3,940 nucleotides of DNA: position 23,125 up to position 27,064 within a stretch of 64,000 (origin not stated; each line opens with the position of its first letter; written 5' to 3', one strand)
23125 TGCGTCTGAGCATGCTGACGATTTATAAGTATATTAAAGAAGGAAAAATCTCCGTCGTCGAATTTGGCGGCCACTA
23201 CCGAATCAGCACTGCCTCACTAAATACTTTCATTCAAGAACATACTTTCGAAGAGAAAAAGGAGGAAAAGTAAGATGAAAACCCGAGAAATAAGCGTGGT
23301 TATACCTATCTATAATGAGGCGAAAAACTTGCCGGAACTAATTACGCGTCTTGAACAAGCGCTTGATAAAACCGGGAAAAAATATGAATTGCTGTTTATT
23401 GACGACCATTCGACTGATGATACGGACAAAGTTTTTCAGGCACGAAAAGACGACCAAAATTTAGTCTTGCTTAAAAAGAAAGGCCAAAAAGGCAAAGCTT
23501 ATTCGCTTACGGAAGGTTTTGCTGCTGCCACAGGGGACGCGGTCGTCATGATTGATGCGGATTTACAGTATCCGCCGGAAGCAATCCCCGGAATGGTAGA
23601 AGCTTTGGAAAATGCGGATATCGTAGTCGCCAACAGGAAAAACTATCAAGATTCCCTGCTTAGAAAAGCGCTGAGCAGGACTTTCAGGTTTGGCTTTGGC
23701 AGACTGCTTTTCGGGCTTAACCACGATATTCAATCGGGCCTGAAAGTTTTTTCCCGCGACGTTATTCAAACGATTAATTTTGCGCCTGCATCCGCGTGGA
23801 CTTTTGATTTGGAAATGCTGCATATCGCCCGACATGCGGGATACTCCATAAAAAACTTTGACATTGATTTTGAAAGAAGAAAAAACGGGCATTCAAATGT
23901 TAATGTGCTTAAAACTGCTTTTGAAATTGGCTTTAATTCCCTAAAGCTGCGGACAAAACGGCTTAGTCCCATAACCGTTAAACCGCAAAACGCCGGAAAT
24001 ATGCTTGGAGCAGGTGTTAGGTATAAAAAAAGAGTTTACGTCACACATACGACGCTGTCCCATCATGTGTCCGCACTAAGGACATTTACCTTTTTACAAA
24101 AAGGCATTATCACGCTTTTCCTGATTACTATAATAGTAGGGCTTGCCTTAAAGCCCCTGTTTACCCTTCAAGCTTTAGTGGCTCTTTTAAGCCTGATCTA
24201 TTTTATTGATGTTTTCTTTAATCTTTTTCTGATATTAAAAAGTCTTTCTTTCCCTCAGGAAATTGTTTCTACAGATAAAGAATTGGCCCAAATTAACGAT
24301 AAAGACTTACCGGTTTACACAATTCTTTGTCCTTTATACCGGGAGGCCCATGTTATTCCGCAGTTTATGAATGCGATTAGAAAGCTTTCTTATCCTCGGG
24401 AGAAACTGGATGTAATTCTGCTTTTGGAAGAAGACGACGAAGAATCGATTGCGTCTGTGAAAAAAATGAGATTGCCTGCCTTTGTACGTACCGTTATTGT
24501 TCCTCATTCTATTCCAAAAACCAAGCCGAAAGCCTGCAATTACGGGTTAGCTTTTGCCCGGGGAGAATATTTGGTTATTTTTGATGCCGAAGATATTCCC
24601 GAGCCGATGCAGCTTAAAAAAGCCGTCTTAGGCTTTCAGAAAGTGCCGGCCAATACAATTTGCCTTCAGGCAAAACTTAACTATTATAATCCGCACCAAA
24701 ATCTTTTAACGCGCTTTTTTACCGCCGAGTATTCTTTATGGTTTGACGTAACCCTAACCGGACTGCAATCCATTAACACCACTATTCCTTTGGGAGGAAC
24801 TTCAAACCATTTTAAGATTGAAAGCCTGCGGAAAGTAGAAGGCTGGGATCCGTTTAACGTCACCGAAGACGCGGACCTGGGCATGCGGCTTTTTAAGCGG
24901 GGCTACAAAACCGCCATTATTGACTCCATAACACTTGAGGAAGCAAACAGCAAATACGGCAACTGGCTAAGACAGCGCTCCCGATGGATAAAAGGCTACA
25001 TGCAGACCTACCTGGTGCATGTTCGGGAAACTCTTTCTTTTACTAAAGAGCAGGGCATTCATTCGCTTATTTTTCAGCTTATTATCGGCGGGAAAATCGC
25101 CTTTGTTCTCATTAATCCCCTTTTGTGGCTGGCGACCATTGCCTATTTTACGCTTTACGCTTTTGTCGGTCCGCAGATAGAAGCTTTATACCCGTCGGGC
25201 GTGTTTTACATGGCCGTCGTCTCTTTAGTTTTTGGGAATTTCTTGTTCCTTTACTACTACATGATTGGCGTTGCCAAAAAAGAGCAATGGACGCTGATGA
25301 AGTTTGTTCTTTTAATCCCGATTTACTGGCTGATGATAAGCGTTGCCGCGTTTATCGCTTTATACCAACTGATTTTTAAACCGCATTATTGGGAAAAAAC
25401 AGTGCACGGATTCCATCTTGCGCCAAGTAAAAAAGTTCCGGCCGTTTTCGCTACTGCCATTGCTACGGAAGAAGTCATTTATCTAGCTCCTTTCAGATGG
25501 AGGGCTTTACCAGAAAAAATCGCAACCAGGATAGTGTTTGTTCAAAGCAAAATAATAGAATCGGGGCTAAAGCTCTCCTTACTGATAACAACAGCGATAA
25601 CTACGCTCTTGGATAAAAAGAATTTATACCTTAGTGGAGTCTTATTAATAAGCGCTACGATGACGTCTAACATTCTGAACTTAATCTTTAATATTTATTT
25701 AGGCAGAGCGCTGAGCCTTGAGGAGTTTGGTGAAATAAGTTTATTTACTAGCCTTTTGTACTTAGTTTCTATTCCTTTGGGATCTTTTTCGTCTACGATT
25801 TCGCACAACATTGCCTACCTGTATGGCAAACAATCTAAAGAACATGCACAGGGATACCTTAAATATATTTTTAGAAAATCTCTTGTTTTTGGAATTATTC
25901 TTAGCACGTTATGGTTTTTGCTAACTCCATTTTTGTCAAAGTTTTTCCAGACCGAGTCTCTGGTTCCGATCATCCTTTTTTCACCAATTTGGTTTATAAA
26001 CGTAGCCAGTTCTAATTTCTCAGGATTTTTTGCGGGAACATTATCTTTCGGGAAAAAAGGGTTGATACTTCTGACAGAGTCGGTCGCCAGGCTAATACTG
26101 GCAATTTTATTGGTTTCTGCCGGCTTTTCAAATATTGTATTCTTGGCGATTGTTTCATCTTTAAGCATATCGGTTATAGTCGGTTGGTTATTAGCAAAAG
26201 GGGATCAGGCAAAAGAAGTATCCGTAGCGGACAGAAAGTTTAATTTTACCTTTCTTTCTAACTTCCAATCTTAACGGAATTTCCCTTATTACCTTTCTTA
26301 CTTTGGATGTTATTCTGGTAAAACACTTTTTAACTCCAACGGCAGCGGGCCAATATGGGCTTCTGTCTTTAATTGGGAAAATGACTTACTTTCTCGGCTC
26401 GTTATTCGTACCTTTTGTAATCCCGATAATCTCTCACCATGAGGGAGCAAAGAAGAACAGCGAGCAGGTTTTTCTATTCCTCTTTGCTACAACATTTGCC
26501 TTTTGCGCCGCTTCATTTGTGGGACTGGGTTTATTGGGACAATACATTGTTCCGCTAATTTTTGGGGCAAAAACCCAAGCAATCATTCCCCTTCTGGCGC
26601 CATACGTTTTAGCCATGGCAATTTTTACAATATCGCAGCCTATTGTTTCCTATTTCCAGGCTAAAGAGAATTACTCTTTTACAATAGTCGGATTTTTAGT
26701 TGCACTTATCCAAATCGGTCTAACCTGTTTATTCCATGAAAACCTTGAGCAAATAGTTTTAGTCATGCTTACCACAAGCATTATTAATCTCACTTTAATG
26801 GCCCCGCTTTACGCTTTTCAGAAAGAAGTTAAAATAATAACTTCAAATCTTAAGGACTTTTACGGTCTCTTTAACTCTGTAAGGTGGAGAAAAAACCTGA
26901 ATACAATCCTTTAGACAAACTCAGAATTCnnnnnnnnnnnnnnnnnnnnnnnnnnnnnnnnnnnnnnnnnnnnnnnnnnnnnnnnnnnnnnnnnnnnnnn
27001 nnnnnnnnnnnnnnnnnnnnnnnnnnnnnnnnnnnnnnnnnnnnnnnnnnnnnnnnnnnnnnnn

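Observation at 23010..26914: Excisionase-type HTH gene abutting a GT2-GT2-Wzx triple fusion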

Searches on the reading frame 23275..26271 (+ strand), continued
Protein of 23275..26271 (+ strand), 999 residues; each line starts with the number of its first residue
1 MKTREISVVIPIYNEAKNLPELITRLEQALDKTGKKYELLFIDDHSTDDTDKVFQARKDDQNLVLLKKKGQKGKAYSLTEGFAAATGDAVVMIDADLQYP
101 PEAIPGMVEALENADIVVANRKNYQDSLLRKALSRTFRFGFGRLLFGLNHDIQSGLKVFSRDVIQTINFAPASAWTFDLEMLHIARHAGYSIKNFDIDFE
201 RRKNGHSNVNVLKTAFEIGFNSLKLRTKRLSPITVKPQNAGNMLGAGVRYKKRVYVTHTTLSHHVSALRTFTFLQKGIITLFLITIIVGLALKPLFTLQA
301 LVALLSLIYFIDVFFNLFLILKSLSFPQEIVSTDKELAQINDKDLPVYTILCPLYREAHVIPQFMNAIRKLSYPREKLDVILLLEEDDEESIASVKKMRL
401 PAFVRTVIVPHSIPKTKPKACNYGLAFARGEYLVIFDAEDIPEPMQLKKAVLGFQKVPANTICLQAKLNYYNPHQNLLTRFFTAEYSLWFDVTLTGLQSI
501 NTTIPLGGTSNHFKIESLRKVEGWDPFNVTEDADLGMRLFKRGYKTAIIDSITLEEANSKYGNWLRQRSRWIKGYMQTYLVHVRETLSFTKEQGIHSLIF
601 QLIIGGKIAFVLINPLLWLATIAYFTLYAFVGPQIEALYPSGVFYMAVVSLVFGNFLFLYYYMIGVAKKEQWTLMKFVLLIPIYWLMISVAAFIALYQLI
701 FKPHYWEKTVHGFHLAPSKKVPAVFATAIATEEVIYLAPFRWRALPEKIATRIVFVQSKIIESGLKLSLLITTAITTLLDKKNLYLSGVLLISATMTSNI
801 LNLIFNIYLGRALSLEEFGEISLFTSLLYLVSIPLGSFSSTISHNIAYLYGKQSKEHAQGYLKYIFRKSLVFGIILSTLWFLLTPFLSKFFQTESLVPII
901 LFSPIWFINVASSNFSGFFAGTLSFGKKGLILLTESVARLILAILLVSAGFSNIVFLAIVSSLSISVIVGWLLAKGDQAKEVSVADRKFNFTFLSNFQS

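Call 59: fold_search(model_id=the predicted structure, library=pdb)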
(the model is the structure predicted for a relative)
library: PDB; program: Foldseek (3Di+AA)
matches with E <= 10: 905; with E <= 0.001: 313
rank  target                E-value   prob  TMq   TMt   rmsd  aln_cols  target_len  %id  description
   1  2z87_B                1.8e-13  1.00  0.16  0.30  21.1       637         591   13  Crystal structure of chondroitin polymerase from Escherichia coli strain K4 (K4CP) complexed with UDP-GalNAc and UDP (released 2008-09-16)
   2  2z86_B                1.1e-12  1.00  0.16  0.30  21.8       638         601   14  Crystal structure of chondroitin polymerase from Escherichia coli strain K4 (K4CP) complexed with UDP-GlcUA and UDP (released 2008-09-16)
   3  2z86_C                1.7e-12  1.00  0.16  0.29  21.9       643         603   13  Crystal structure of chondroitin polymerase from Escherichia coli strain K4 (K4CP) complexed with UDP-GlcUA and UDP (released 2008-09-16)
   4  2z87_A                9.3e-12  1.00  0.16  0.29  21.4       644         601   14  Crystal structure of chondroitin polymerase from Escherichia coli strain K4 (K4CP) complexed with UDP-GalNAc and UDP (released 2008-09-16)
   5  2z86_D                1.5e-11  1.00  0.15  0.29  21.4       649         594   13  Crystal structure of chondroitin polymerase from Escherichia coli strain K4 (K4CP) complexed with UDP-GlcUA and UDP (released 2008-09-16)
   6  2z86_A                2.3e-11  1.00  0.15  0.29  21.1       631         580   14  Crystal structure of chondroitin polymerase from Escherichia coli strain K4 (K4CP) complexed with UDP-GlcUA and UDP (released 2008-09-16)
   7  8smn_A                4.0e-11  1.00  0.20  0.42  19.3       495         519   16  Xenopus laevis hyaluronan synthase 1, nascent HA polymer bound state (released 2024-05-01)
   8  9b8v_E                8.8e-11  1.00  0.25  0.34  12.6       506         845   17  AlphaFold2 informed cryo-EM model of the E. coli cellulose synthase BcsAG3B6 complex (released 2025-02-19)
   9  8smm_A                1.0e-10  1.00  0.21  0.43  18.1       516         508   16  Xenopus laevis hyaluronan synthase 1 (released 2024-05-01)
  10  7sp7_A                1.3e-10  1.00  0.20  0.43  20.0       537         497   14  Chlorella virus hyaluronan synthase inhibited by UDP (released 2022-04-06)
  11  8smp_A                1.4e-10  1.00  0.20  0.41  18.6       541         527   16  Xenopus laevis hyaluronan synthase 1, UDP-bound, gating loop inserted state (released 2024-05-01)
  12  7sp9_A                1.6e-10  1.00  0.19  0.42  19.5       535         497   13  Chlorella virus Hyaluronan Synthase in the GlcNAc-primed channel-closed state (released 2022-04-06)
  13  5mlz                  1.8e-10  1.00  0.17  0.54   3.0       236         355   27  Dolichyl phosphate mannose synthase in complex with GDP and Mg2+ (released 2017-08-09)
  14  9yq2_A                1.9e-10  1.00  0.26  0.60  14.6       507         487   13  Chlorella virus hyaluronan synthase bound to DDM (released 2025-12-10)
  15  9fnn_A                2.1e-10  1.00  0.20  0.29  18.4       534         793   18  Cryo-EM structure of the c-di-GMP-saturated 'crown'less Bcs macrocomplex for cellulose secretion in E. coli (released 2024-10-16)
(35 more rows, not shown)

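Call 85: search_protein_families(library=pfam, proteins=[L074:5878-10506:+, L012:8202-10709:+, L015:5962-9585:+], max_evalue=0.0001)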
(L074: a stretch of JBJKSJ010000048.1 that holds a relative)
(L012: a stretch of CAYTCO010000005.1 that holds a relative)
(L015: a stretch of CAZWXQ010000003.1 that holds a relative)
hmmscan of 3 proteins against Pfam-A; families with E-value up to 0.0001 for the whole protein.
L074:5878-10506:+ (1543 aa): 5 families
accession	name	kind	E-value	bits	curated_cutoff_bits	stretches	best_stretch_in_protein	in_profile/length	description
PF00535.33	Glycos_transf_2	-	9.1e-36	123.7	23.3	2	43-206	1-166/168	Glycosyl transferase family 2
PF13641.12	Glyco_tranf_2_3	-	5.7e-32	112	27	1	443-671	1-230/230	Glycosyltransferase like family 2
PF13632.12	Glyco_trans_2_3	-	1.8e-23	83.9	27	1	529-727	1-172/198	Glycosyl transferase family group 2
PF13231.12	PMT_2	-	2.5e-08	34.7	26.1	1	1056-1178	20-138/160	Dolichyl-phosphate-mannose-protein mannosyltransferase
PF13506.12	Glyco_transf_21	-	3.2e-06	27.2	21.7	0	511-669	15-173/174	Glycosyl transferase family 21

L012:8202-10709:+ (836 aa): 6 families
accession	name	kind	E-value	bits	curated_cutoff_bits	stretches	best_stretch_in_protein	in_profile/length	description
PF00534.26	Glycos_transf_1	-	3e-41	141.3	26.4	1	631-790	11-171/172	Glycosyl transferases group 1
PF13692.12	Glyco_trans_1_4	-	5.1e-31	108.3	27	1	636-776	2-141/142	Glycosyl transferases group 1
PF13439.12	Glyco_transf_4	-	6.8e-17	62.5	28.5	1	465-624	2-167/170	Glycosyltransferase Family 4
PF20706.3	GT4-conflict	-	6.2e-10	39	26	1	617-753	175-323/385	Family 4 Glycosyltransferase in conflict systems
PF13579.12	Glyco_trans_4_4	-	4.2e-09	37.4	29.7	1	465-610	1-147/158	Glycosyl transferase 4-like domain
PF13440.11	Polysacc_synt_3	-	7.6e-09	35.7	23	1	111-337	59-287/293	Polysaccharide biosynthesis protein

L015:5962-9585:+ (1208 aa): 11 families
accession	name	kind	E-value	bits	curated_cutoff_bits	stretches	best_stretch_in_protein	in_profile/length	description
PF00534.26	Glycos_transf_1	-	5.2e-49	166.5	26.4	1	1003-1168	5-171/172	Glycosyl transferases group 1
PF00535.33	Glycos_transf_2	-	2.8e-37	128.7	23.3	2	15-174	1-166/168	Glycosyl transferase family 2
PF13692.12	Glyco_trans_1_4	-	3e-34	118.7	27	1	1014-1155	2-142/142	Glycosyl transferases group 1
PF13641.12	Glyco_tranf_2_3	-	5.6e-31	108.8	27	2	356-582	3-230/230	Glycosyltransferase like family 2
PF13632.12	Glyco_trans_2_3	-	6.3e-23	82.1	27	1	440-641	1-170/198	Glycosyl transferase family group 2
PF13439.12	Glyco_transf_4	-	2e-17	64.2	28.5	1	843-1003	2-169/170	Glycosyltransferase Family 4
PF20706.3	GT4-conflict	-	5.5e-11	42.5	26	1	977-1131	155-323/385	Family 4 Glycosyltransferase in conflict systems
PF13506.12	Glyco_transf_21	-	1.1e-07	32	21.7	0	413-580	4-173/174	Glycosyl transferase family 21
PF13524.12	Glyco_trans_1_2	-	3.2e-07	30.8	25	1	1039-1167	9-126/144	Glycosyl transferase-like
PF10111.15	Glyco_tranf_2_2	-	1.7e-06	28.2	27.3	0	15-121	1-108/276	Glycosyltransferase like family 2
PF13579.12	Glyco_trans_4_4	-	6.5e-05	23.8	29.7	1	843-999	1-158/158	Glycosyl transferase 4-like domain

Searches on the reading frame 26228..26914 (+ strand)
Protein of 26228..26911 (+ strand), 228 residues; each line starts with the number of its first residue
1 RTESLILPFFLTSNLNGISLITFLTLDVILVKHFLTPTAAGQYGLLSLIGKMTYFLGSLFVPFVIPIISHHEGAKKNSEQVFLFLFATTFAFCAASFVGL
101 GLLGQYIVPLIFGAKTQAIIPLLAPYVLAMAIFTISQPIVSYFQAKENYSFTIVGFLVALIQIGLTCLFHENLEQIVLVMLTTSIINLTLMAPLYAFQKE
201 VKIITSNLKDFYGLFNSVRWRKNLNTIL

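Call 3: search_protein_families(library=pfam, proteins=[window:26303-26911:+], max_evalue=0.01)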
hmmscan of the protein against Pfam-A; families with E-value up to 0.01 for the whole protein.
window:26303-26911:+ (203 aa): 0 families

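Call 47: search_protein_families(library=pfam, proteins=[window:26228-26911:+], max_evalue=1)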
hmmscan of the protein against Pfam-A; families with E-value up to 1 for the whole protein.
window:26228-26911:+ (228 aa): 0 families

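Call 97: find_encoding_contigs(protein=window:26303-26914:+, flank=10000, max_places=6)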
Protein window:26303-26914:+ (203 aa): no gene with exactly this product is on record in the collection.

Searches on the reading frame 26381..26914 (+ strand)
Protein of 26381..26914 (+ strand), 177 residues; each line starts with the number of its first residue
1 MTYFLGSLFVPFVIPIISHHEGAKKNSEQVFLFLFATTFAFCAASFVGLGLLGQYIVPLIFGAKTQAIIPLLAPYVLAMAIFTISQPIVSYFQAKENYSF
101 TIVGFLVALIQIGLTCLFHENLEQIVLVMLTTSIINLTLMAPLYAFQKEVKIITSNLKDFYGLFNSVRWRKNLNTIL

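Call 98: find_encoding_contigs(protein=window:26381-26914:+, flank=10000, max_places=6)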
Protein window:26381-26914:+ (177 aa): no gene with exactly this product is on record in the collection.
